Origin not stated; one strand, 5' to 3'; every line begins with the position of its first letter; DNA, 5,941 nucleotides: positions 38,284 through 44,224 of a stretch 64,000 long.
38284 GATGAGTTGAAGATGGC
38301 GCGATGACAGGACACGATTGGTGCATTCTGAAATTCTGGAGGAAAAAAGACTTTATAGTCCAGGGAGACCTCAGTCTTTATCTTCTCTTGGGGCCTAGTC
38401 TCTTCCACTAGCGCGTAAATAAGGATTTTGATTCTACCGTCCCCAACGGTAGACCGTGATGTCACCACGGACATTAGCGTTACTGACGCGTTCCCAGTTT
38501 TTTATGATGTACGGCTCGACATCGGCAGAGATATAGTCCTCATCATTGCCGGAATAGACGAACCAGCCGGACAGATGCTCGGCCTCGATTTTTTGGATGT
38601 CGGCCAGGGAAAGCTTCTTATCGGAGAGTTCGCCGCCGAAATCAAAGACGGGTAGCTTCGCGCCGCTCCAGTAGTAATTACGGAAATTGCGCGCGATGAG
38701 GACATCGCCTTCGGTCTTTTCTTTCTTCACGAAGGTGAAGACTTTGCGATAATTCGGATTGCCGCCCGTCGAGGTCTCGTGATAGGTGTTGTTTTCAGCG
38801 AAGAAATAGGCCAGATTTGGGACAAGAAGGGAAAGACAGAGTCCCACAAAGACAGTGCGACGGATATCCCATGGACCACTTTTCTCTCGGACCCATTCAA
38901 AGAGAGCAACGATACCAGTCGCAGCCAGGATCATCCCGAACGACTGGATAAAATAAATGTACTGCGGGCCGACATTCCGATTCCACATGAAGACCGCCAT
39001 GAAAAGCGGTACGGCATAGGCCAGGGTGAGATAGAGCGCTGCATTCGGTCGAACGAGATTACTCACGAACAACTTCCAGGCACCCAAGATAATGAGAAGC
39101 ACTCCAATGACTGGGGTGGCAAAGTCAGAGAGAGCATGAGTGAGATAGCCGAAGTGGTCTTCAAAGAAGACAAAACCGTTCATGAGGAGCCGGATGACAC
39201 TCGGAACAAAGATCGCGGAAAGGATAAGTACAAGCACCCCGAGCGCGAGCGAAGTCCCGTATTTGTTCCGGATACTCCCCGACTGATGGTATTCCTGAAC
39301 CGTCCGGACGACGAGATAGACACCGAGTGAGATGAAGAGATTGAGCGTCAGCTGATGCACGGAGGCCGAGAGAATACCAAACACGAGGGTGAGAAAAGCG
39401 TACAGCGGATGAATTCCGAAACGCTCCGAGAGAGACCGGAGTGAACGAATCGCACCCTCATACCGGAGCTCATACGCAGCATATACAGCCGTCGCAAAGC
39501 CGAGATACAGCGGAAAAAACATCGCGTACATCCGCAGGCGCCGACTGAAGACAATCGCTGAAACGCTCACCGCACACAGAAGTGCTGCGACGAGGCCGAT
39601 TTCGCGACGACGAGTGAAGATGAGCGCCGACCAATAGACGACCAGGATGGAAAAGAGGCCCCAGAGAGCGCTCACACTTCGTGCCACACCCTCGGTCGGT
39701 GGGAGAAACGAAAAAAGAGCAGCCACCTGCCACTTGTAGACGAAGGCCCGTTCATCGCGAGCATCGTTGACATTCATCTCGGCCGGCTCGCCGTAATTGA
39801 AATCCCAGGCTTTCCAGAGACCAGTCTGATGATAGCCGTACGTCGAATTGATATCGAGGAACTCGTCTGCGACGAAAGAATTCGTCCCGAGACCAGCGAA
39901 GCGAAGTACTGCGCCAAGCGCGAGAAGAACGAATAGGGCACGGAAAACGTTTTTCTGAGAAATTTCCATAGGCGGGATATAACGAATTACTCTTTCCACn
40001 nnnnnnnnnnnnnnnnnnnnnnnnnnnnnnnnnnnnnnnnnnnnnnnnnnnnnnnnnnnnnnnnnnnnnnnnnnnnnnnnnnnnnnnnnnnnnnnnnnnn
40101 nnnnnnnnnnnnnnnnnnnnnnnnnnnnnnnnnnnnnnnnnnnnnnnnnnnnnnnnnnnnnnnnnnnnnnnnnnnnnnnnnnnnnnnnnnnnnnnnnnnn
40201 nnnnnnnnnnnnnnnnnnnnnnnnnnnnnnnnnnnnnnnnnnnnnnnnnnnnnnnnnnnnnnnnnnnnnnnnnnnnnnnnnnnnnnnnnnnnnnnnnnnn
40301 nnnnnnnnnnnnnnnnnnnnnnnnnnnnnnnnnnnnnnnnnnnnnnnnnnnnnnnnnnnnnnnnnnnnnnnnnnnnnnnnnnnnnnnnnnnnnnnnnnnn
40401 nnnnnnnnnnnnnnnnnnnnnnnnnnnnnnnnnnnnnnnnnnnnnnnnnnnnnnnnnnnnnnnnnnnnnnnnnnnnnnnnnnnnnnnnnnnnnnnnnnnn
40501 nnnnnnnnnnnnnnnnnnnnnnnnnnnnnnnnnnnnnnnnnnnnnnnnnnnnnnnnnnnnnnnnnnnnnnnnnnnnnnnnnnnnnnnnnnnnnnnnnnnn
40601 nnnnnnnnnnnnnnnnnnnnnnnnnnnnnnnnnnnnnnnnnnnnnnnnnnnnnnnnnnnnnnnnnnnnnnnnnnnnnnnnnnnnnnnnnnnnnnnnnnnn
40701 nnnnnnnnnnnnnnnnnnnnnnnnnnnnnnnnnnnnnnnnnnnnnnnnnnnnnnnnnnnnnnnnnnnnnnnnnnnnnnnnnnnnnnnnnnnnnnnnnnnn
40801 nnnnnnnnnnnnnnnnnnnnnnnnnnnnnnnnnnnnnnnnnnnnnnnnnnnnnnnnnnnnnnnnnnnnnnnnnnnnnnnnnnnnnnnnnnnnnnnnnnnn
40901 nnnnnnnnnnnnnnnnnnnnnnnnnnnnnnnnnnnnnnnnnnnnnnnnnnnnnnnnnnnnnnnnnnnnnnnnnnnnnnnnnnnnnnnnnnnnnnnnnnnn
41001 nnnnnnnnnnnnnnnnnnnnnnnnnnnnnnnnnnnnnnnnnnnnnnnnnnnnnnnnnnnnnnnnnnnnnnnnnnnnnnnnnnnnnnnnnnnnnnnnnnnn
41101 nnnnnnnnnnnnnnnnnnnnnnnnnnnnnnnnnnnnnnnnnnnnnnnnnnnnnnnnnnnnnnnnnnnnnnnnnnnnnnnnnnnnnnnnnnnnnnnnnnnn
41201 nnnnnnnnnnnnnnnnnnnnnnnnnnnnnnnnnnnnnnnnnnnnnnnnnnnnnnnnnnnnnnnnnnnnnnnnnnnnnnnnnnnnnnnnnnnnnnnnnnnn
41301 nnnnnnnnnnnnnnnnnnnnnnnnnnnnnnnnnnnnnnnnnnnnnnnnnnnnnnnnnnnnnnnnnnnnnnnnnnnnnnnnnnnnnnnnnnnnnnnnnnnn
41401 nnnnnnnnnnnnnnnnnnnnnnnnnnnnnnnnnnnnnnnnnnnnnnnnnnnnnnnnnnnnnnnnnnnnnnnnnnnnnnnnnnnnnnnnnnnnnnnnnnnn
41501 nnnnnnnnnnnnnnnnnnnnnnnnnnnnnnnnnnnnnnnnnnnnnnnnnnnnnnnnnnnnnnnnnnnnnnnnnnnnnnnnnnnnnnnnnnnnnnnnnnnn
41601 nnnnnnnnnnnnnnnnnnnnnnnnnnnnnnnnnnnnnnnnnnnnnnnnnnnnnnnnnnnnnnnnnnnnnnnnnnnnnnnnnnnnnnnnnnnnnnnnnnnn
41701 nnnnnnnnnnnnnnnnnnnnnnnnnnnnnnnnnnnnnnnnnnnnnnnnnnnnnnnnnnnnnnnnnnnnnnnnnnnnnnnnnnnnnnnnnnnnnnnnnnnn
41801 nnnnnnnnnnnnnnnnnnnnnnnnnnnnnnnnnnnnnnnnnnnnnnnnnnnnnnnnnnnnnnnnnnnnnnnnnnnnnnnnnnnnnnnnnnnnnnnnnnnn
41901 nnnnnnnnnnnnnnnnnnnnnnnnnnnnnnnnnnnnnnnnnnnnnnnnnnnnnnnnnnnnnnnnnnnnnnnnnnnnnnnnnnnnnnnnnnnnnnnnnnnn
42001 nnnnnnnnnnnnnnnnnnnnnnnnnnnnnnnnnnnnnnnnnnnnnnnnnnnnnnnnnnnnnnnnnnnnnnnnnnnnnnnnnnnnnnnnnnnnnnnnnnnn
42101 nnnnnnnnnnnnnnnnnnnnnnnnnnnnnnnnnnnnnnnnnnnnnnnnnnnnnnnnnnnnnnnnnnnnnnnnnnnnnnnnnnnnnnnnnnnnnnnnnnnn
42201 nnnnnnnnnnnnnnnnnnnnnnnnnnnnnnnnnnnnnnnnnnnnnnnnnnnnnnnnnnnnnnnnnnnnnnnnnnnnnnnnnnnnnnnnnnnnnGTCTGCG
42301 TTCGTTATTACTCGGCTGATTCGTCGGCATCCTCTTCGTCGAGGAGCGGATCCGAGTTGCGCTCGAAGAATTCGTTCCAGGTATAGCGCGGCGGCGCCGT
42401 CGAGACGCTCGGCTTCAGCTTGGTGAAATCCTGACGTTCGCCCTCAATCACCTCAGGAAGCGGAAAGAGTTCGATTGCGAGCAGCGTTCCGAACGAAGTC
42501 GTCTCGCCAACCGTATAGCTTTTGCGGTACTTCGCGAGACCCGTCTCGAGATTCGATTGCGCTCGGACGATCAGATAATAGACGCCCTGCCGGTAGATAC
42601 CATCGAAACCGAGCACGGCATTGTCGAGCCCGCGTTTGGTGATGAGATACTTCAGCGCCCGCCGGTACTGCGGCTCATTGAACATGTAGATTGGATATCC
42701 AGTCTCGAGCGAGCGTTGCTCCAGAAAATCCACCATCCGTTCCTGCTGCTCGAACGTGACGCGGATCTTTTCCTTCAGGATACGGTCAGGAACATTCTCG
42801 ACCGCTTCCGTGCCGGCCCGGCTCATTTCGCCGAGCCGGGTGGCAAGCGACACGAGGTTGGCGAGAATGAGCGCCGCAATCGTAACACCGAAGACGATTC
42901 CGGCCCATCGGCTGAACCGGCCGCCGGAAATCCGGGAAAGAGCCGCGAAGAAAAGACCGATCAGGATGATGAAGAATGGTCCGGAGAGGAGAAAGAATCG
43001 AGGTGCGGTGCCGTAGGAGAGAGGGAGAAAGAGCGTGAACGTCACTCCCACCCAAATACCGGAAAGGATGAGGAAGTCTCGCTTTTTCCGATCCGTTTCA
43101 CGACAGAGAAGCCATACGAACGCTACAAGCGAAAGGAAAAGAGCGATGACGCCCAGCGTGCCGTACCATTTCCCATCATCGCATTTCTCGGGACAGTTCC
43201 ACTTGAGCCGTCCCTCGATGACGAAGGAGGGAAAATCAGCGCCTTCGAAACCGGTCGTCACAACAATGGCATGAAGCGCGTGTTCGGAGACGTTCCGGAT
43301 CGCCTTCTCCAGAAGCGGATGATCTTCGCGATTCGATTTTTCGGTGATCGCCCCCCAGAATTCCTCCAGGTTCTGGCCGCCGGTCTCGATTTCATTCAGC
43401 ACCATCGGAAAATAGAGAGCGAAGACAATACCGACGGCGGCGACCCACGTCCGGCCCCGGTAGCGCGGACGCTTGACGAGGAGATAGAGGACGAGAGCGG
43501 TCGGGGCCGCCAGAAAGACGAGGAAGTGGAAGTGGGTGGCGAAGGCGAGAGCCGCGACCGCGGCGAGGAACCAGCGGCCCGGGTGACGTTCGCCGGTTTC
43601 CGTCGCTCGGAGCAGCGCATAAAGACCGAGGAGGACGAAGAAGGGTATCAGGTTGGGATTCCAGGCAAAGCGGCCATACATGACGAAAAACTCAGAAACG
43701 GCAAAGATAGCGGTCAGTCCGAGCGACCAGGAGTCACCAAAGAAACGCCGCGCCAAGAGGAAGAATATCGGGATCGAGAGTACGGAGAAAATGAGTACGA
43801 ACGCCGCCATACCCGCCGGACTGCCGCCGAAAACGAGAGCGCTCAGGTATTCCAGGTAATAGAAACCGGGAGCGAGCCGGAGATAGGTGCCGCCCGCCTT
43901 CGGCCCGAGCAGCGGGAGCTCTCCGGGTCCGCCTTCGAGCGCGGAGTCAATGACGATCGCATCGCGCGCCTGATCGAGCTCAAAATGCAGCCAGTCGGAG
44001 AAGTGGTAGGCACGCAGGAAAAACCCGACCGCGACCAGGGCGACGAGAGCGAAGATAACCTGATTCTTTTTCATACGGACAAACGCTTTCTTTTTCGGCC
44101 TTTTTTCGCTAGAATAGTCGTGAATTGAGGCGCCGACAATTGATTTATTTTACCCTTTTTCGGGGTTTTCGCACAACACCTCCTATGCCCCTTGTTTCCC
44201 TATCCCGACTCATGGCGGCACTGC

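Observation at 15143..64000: A ~47-kb envelope glycopolymer supercluster: three polyprenyl-P-sugar synthases feeding seven GT-C-fold membrane enzymes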

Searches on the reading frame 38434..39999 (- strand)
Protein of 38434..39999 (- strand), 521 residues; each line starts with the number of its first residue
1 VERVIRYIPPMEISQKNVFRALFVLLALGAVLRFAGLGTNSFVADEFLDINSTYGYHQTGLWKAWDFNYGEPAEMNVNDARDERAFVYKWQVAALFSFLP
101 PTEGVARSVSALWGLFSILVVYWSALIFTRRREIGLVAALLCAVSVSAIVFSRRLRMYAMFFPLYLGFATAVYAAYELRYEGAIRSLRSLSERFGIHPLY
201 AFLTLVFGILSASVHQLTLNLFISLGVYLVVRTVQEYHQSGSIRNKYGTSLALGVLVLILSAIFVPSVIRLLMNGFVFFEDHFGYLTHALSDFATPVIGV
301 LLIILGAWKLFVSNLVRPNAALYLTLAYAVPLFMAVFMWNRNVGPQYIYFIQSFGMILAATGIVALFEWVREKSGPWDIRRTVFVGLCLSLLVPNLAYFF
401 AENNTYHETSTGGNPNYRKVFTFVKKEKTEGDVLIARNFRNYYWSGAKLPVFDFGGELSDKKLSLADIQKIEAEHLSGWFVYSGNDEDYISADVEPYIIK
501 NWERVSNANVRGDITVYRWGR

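Call 6: search_protein_families(library=pfam, proteins=[window:38434-39999:-], max_evalue=0.01)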
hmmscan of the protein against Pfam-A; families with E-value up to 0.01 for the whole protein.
window:38434-39999:- (521 aa): 0 families

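Call 12: search_protein_families(library=ncbifam, proteins=[window:38434-39999:-], max_evalue=0.01)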
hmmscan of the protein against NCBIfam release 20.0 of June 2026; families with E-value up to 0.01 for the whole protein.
window:38434-39999:- (521 aa): 1 family
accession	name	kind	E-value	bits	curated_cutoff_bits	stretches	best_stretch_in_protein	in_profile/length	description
TIGR03663.1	TIGR03663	subfamily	0.003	16.6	126.25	0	22-372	4-285/435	flippase activity-associated protein Agl23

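Call 15: search_solved_structures(query=window:38434-39999:-, max_evalue=10)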
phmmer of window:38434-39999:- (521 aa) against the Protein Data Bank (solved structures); distinct sequences matched with E-value up to 10: 0.

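Call 23: find_homologous_proteins(query=window:38434-39999:-, max_evalue=0.001)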
Query window:38434-39999:- (521 aa): 415 proteins with E <= 0.001 among 8000 candidates; the best 120 are listed.
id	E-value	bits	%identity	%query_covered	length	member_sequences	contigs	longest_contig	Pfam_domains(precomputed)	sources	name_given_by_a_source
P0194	0.0e+0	1146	100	98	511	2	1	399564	-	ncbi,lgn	-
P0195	2.1e-274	929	78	98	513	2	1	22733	-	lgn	-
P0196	2.0e-268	910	76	98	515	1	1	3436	-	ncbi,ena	-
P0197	9.9e-262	887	75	98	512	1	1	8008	-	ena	-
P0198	2.3e-243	827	74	94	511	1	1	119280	-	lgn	-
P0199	3.3e-243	826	71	98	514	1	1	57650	-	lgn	-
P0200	6.3e-225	766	68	94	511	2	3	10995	-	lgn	-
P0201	3.6e-223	760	68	95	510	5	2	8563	-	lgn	-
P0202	7.7e-219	746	66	97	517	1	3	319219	-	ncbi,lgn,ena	-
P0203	4.2e-218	743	66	97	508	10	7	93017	-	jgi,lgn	jgi:uncharacterized membrane protein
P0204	3.3e-217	741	66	97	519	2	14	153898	-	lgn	-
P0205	1.8e-213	728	65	97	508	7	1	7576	-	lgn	-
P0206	3.9e-213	727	66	95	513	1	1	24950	-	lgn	-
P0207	4.1e-213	727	65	97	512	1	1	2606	-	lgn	-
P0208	1.6e-212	725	65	97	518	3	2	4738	-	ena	-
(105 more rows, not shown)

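Call 26: search_solved_structures(query=A3, max_evalue=10, show_alignments=2)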
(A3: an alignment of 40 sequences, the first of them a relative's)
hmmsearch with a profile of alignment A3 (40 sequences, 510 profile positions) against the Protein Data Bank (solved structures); distinct sequences matched with E-value up to 10: 2.
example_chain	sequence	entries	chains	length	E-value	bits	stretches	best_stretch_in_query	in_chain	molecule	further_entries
7n98_A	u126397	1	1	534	0.45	12.5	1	212-347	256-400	Sodium-dependent lysophosphatidylcholine symporter 1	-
2lcs_A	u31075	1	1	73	2.3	10.2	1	437-489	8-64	NAP1-binding protein 2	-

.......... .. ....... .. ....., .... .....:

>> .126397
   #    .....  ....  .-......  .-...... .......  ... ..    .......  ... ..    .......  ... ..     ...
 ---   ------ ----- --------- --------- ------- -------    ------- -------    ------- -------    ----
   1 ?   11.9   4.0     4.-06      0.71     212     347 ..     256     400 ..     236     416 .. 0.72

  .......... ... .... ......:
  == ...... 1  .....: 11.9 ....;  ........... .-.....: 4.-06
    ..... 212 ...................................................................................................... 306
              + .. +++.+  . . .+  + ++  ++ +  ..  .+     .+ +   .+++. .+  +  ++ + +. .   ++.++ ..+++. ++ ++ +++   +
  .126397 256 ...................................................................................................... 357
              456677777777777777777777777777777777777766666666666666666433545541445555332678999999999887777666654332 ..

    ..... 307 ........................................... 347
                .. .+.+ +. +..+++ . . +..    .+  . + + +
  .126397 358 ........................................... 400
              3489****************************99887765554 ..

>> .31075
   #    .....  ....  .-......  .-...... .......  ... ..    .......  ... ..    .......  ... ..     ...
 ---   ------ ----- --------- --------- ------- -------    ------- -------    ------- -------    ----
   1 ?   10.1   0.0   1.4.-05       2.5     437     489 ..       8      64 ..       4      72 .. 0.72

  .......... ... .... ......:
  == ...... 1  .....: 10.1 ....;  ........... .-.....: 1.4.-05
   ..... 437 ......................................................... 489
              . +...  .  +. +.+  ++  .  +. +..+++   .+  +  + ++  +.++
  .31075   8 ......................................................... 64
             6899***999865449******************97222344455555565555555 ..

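Call 29: find_related_loci(query=A3, collection=genome_contigs, flank=10000)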
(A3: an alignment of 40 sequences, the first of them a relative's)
Query A3 (511 aa) in genome_contigs; peptide patterns used: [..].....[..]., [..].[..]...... (x = any residue, [..] = any of these).
176 stretches matched a pattern; 106 encode a relative of the query (tblastn E <= 1e-3); the best 80 are kept; 80 distinct loci.
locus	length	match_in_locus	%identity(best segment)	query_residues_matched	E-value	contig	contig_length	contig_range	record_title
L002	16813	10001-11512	67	6-509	0e+0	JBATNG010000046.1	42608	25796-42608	MAG: Candidatus Moraniibacteriota bacterium isolate MFD10541_ilm_asm_bin30 k127_122212, whole genome shotgun sequence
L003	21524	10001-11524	63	3-511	0e+0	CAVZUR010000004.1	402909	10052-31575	MAG: Candidatus Moranbacteria bacterium isolate MFD04651.bin.1.47 genome assembly, contig: contig_2997, whole genome sho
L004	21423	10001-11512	65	6-509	0e+0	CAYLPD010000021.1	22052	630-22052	MAG TPA_asm: uncultured Bdellovibrionales bacterium isolate SRP170004_co1_27 genome assembly, contig: NODE_3577_length_2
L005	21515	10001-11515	64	6-510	0e+0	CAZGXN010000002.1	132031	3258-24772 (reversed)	MAG TPA_asm: uncultured Bdellovibrionales bacterium isolate ERP113451_co1_249 genome assembly, contig: NODE_48_length_13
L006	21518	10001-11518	65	6-511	0e+0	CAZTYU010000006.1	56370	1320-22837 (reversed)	MAG TPA_asm: uncultured Bdellovibrionales bacterium isolate SRP342105_co1_290 genome assembly, contig: NODE_703_length_5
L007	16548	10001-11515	64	6-510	0e+0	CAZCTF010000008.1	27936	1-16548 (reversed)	MAG TPA_asm: uncultured Bdellovibrionales bacterium isolate SRP342105_co2_88 genome assembly, contig: NODE_1706_length_2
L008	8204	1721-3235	65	6-510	0e+0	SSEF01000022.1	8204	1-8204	MAG: Candidatus Moraniibacteriota bacterium isolate Bin_68_2 c_000000026901, whole genome shotgun sequence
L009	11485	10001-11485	64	6-500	0e+0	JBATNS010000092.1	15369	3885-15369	MAG: Candidatus Moraniibacteriota bacterium isolate MFD10518_ilm_asm_bin9 k127_151212, whole genome shotgun sequence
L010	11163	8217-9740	56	1-509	0e+0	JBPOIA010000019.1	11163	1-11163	MAG: Candidatus Moraniibacteriota bacterium isolate MAG_644 c_000000432237, whole genome shotgun sequence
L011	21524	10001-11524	54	1-509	3e-177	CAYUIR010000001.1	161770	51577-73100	MAG TPA_asm: uncultured Bdellovibrionales bacterium isolate SRP219642_co6_142 genome assembly, contig: NODE_27_length_16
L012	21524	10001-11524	54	1-509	9e-177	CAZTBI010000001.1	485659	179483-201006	MAG TPA_asm: uncultured Bdellovibrionales bacterium isolate SRP342105_co1_260 genome assembly, contig: NODE_7_length_485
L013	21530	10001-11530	54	1-511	1e-176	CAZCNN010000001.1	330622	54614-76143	MAG TPA_asm: uncultured Bdellovibrionales bacterium isolate SRP286056_co2_548 genome assembly, contig: NODE_12_length_33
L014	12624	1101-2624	55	1-509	5e-174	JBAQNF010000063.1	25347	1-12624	MAG: Candidatus Moraniibacteriota bacterium isolate MFD12002_ilm_asm_bin7 k127_50871, whole genome shotgun sequence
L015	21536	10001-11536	53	1-511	9e-173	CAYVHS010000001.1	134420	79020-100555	MAG TPA_asm: uncultured Bdellovibrionales bacterium isolate SRP278252_co2_49 genome assembly, contig: NODE_157_length_13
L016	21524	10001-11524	52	1-509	9e-173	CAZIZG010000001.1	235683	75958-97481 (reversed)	MAG TPA_asm: uncultured Bdellovibrionales bacterium isolate SRP135725_co1_205 genome assembly, contig: NODE_5_length_235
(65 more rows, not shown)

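Call 36: search_protein_families(library=pfam, alignment_id=A3, max_evalue=1)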
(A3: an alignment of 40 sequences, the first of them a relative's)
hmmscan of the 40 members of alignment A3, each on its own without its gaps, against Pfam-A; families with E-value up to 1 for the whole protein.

A. member 1, P0194 (511 aa): 0 families

B. families by the number of members that match (of 40 scanned): 25 families
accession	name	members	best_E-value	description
PF03647.18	Tmemb_14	7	0.065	Transmembrane proteins 14C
PF12292.13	DUF3624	4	0.024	Protein of unknown function (DUF3624)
PF14102.11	Caps_synth_CapC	2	0.044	Capsule biosynthesis CapC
PF12666.12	PrgI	2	0.05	PrgI family protein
PF13886.12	TM7S3_TM198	1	0.00045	TM7S3/TM198-like domain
PF01757.29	Acyl_transf_3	1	0.00047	Acyltransferase domain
PF11660.13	DUF3262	1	0.0046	Protein of unknown function (DUF3262)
PF10997.13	Amj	1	0.012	Alternate to MurJ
PF02366.24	PMT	1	0.015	Dolichyl-phosphate-mannose-protein mannosyltransferase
PF00335.26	Tetraspanin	1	0.02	Tetraspanin family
PF22497.1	DUF6989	1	0.036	Domain of unknown function (DUF6989)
PF09990.14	DUF2231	1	0.038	Predicted membrane protein (DUF2231)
PF10329.14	DUF2417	1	0.042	Region of unknown function (DUF2417)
PF14927.11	Neurensin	1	0.059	Neurensin/Transmembrane protein 74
PF13231.12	PMT_2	1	0.068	Dolichyl-phosphate-mannose-protein mannosyltransferase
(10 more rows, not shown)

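Call 62: search_protein_representatives(alignment_id=A3)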
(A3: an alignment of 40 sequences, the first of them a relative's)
Query: 40 sequences, 510 profile positions. Proteins with E-value up to 0.001 (for the whole library): 1422; up to 1e-10: 500; up to 1e-30: 96. The best 150 are listed.
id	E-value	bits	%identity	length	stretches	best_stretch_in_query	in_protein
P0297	1.7e-245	832.2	-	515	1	3-509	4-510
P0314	6.8e-184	629.0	-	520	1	5-509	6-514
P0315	5.1e-178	609.6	-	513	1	1-509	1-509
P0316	3.3e-177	606.9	-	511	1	7-508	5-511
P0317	2.6e-174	597.3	-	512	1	3-508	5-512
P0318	2.4e-161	554.6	-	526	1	11-509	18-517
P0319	2.9e-159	547.7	-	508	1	1-508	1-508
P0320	3.7e-159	547.4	-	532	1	9-509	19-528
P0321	1.2e-157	542.4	-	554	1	5-509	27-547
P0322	3.1e-154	531.1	-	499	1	15-509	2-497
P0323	3.2e-153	527.8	-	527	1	1-508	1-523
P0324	4.7e-152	523.9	-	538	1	4-509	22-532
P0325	5.3e-150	517.1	-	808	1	9-508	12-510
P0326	1.9e-142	492.2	-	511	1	6-509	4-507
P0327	3.3e-138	478.2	-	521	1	3-509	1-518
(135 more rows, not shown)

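Call 64: search_protein_families(library=pfam, alignment_id=A4, max_evalue=0.001)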
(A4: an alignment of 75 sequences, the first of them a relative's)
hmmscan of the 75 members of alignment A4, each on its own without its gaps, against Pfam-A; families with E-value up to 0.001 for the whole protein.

A. member 1, P0367 (722 aa): 0 families

B. families by the number of members that match (of 75 scanned): 5 families
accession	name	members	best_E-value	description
PF13231.12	PMT_2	40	3e-14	Dolichyl-phosphate-mannose-protein mannosyltransferase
PF02366.24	PMT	25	3e-14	Dolichyl-phosphate-mannose-protein mannosyltransferase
PF13385.13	Laminin_G_3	1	2.9e-08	Concanavalin A-like lectin/glucanases superfamily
PF20176.3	DUF6541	1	0.00018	Family of unknown function (DUF6541)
PF07695.17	7TMR-DISM_7TM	1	0.00056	7TM diverse intracellular signalling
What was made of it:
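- On GT-C glycosyltransferase superfamily: 38434 is supported only indirectly: 40 of 75 distant relatives hit PMT_2 (call 64).
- Relatives of 38434 hit PMT_2 and PMT (call 64).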

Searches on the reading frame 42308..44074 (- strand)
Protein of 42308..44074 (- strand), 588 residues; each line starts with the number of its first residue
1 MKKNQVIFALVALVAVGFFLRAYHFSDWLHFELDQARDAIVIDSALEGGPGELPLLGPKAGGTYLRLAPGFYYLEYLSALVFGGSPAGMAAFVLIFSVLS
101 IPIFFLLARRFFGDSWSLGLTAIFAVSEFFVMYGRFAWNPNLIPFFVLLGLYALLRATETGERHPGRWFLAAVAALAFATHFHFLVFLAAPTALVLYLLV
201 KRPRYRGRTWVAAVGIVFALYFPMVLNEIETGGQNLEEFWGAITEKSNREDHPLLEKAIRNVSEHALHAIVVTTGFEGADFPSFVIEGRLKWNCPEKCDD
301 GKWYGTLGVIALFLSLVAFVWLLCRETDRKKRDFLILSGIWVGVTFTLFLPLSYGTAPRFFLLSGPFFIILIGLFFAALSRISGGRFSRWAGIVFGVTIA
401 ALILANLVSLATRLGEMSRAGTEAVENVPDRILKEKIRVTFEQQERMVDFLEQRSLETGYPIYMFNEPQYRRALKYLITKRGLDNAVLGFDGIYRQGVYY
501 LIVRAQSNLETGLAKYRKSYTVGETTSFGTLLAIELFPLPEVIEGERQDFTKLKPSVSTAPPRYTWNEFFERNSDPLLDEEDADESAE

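Call 6: search_protein_families(library=pfam, proteins=[window:42308-44074:-], max_evalue=0.01)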
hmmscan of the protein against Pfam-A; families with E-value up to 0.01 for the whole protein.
window:42308-44074:- (588 aa): 1 family
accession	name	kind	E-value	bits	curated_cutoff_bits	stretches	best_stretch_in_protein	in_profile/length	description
PF13231.12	PMT_2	-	1.1e-10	42.4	26.1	1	68-223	3-156/160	Dolichyl-phosphate-mannose-protein mannosyltransferase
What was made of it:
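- Pfam PMT_2/PMT above cutoff for 42308, 44125, 46449 and 48373 (call 6).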

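Call 12: search_protein_families(library=ncbifam, proteins=[window:42308-44074:-], max_evalue=0.01)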
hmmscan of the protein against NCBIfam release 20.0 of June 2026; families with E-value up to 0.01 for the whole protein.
window:42308-44074:- (588 aa): 1 family
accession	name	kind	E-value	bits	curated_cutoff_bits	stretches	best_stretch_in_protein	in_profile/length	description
TIGR03663.1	TIGR03663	subfamily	4.7e-06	25.9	126.25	1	70-204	54-187/435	flippase activity-associated protein Agl23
